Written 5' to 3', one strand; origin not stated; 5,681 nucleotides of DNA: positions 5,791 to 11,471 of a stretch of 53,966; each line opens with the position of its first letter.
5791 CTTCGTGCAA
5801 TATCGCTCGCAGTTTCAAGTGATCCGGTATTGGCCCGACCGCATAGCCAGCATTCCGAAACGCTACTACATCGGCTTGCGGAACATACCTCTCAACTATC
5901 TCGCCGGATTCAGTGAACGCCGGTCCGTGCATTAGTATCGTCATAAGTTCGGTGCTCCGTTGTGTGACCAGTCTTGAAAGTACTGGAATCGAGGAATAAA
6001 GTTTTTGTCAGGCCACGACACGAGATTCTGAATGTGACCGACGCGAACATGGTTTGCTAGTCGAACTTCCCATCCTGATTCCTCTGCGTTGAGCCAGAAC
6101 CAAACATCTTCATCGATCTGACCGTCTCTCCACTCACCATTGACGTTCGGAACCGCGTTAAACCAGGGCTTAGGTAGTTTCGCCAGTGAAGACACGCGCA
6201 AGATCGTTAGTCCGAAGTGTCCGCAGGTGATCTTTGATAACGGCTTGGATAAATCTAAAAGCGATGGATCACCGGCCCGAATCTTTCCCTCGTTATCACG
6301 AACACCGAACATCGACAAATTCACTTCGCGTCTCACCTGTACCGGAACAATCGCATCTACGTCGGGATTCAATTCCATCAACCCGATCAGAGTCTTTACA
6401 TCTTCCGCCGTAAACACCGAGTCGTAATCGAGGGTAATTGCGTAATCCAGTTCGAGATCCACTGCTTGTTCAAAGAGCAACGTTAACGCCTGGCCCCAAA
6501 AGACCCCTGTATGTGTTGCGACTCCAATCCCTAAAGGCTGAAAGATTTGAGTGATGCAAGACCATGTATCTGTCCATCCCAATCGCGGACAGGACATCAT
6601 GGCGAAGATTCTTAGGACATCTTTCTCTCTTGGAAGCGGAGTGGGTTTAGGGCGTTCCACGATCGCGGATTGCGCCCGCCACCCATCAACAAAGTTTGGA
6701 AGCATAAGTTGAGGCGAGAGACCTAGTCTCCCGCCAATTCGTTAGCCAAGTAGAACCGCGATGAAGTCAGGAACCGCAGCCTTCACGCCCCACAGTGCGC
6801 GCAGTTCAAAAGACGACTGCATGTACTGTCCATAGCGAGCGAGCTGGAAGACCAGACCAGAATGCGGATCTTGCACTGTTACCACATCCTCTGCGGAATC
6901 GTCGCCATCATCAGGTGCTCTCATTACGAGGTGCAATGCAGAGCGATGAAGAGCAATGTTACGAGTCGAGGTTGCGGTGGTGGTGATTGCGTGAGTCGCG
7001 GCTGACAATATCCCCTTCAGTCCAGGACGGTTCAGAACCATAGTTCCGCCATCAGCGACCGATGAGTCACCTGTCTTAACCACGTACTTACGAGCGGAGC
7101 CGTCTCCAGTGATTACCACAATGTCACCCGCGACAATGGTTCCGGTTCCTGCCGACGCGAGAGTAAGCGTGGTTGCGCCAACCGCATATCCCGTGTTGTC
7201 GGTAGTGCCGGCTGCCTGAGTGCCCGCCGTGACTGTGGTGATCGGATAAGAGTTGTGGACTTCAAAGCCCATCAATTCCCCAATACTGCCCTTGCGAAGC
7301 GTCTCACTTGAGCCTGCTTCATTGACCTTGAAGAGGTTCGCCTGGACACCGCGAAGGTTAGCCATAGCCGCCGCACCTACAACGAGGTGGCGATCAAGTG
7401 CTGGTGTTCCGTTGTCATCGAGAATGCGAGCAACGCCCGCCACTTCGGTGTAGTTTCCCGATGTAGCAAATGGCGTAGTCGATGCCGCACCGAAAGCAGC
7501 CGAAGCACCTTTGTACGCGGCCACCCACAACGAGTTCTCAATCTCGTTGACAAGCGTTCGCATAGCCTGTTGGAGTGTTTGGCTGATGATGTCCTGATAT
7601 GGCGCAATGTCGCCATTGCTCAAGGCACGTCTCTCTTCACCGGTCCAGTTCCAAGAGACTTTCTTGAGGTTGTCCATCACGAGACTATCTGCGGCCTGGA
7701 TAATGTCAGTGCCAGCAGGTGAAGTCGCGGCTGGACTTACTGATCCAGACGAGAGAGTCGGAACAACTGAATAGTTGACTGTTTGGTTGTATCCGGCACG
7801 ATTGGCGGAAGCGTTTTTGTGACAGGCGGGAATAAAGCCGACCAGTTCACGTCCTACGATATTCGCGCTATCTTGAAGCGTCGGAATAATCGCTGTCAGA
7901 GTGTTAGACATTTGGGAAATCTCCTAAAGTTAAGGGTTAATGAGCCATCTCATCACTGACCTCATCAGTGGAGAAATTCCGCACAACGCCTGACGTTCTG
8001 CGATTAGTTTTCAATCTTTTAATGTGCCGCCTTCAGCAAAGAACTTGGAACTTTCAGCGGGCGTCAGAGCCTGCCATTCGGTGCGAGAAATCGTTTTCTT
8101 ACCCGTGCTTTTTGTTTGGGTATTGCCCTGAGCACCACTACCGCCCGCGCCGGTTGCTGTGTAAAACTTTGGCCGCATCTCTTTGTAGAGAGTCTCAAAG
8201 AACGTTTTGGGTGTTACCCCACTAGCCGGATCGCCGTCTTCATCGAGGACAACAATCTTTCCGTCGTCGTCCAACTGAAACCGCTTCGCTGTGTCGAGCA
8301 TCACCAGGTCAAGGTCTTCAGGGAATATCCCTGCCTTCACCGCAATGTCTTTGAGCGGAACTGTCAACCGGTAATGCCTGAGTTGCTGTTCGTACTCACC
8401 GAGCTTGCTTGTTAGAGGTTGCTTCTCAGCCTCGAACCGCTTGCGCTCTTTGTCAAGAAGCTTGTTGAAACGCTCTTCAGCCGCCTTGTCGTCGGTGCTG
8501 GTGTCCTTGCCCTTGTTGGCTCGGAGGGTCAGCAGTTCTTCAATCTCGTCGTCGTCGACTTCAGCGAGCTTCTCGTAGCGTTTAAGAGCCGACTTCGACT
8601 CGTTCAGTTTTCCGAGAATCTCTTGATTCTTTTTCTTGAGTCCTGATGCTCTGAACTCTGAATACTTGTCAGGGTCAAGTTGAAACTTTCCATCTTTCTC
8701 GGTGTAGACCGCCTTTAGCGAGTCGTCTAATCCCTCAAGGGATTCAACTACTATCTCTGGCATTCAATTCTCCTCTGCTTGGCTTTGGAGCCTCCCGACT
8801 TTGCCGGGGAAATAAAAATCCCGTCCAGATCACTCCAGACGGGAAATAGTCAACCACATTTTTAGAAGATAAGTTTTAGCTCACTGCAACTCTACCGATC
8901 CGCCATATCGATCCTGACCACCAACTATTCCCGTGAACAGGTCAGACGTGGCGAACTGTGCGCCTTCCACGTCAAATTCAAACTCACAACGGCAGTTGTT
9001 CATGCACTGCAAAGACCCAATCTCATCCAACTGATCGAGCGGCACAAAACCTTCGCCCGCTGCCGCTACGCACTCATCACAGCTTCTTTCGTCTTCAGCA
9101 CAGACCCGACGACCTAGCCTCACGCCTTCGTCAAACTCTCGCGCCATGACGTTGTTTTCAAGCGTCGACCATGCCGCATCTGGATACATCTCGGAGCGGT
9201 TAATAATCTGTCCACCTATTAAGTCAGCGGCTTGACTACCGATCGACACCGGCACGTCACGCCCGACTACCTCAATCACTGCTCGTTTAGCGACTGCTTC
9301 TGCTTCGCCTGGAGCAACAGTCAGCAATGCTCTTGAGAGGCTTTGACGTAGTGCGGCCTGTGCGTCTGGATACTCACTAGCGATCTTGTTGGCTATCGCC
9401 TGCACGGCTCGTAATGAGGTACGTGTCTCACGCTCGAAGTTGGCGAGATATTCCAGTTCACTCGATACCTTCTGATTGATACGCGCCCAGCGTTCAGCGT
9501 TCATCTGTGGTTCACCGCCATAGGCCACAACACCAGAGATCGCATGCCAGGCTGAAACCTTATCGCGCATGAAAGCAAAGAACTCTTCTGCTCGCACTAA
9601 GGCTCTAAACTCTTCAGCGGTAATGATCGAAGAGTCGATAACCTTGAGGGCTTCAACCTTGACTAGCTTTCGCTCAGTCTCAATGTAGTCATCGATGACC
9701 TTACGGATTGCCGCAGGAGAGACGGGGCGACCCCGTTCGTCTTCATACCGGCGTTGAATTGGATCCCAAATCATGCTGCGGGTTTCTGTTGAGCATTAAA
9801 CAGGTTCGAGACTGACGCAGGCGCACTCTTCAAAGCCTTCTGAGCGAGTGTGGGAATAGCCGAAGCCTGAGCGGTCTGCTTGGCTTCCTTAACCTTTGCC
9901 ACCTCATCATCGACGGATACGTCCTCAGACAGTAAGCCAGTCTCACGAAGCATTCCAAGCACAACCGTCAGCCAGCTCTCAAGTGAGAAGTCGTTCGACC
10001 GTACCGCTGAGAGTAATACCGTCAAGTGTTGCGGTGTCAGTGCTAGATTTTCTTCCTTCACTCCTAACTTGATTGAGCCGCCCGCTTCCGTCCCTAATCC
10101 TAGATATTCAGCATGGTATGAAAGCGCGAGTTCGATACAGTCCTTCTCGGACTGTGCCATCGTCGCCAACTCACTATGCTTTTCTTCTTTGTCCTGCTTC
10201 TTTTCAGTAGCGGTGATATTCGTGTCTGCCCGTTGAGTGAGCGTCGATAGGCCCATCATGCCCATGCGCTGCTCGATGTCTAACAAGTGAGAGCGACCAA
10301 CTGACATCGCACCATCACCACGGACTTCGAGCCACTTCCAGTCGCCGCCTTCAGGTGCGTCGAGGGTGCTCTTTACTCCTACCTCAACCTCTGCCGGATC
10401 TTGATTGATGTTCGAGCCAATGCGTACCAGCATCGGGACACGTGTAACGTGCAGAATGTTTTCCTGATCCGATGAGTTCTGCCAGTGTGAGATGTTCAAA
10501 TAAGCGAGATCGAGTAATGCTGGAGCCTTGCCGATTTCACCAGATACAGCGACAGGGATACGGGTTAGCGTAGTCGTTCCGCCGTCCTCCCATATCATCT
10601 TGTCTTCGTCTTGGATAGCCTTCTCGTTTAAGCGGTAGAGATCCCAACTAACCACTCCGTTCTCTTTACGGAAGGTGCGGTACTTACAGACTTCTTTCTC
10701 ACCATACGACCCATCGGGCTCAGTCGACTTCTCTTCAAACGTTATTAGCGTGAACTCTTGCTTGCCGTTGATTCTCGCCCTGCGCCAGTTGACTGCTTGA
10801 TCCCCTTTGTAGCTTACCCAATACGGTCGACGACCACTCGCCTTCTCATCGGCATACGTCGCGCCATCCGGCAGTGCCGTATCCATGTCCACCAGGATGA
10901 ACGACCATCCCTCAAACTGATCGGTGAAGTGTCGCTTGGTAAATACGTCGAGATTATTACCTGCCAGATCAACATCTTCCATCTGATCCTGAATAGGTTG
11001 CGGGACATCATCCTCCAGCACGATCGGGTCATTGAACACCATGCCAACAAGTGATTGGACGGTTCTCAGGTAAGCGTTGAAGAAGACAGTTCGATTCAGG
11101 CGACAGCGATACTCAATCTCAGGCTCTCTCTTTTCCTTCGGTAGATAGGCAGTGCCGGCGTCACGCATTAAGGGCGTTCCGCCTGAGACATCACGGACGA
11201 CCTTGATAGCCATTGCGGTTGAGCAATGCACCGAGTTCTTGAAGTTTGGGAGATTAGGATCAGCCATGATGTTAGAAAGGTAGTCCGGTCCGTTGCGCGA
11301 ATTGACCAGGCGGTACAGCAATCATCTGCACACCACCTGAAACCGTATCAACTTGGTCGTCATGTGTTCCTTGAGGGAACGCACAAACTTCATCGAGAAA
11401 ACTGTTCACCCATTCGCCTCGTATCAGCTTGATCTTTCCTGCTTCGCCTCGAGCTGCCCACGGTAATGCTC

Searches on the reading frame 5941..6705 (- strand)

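Call 62: search_protein_families(library=phrogs, proteins=[window:5941-6705:-], max_evalue=0.0001)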
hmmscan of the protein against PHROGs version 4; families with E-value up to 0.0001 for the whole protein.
window:5941-6705:- (254 aa): 1 family
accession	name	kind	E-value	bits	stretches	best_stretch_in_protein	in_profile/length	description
phrog_1574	-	unknown function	5.1e-05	24.1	0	85-227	83-231/240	-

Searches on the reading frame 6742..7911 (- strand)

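Call 10: search_protein_families(library=pfam, proteins=[window:6742-7911:-], max_evalue=0.001)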
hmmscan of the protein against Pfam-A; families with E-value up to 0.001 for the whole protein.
window:6742-7911:- (389 aa): 1 family
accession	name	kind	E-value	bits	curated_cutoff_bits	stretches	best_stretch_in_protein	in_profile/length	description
PF11651.14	P22_CoatProtein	-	4e-16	59.2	24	1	65-284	66-274/423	P22 coat protein - gene protein 5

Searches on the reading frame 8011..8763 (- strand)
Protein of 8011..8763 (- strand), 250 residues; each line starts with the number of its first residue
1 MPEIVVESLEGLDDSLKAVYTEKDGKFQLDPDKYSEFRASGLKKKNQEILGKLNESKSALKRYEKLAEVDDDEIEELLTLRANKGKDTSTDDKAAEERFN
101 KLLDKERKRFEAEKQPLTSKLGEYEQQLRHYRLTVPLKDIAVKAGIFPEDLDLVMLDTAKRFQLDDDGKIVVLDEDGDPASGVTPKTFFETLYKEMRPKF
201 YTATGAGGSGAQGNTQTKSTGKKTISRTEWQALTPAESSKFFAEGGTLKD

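Call 62: search_protein_families(library=phrogs, proteins=[window:8011-8763:-], max_evalue=0.0001)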
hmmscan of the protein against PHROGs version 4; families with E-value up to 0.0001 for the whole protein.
window:8011-8763:- (250 aa): 1 family
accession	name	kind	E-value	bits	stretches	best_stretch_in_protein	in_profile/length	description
phrog_206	-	head and packaging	2.6e-30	107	1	2-245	4-252/263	head scaffolding protein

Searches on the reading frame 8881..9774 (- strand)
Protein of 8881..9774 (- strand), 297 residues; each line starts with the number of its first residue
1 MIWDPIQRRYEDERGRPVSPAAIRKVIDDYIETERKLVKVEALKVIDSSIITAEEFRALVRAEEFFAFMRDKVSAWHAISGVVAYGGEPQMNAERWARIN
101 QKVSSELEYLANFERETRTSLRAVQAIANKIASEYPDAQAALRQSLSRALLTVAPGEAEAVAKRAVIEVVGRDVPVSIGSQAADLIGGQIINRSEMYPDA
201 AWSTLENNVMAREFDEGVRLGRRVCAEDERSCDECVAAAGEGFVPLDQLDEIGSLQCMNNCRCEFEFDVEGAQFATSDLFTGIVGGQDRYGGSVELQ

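Call 62: search_protein_families(library=phrogs, proteins=[window:8881-9774:-], max_evalue=0.0001)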
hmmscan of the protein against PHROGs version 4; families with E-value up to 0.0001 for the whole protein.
window:8881-9774:- (297 aa): 1 family
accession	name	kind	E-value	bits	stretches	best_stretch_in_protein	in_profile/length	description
phrog_24776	-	unknown function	7.2e-16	59.7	2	188-268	123-204/218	-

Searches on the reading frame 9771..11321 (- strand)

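Call 10: search_protein_families(library=pfam, proteins=[window:9771-11321:-], max_evalue=0.001)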
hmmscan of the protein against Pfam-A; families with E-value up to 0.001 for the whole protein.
window:9771-11321:- (516 aa): 1 family
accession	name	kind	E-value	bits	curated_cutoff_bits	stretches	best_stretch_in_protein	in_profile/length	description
PF13264.11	DUF4055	-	1.9e-32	112.8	25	1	269-406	2-139/140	Domain of unknown function (DUF4055)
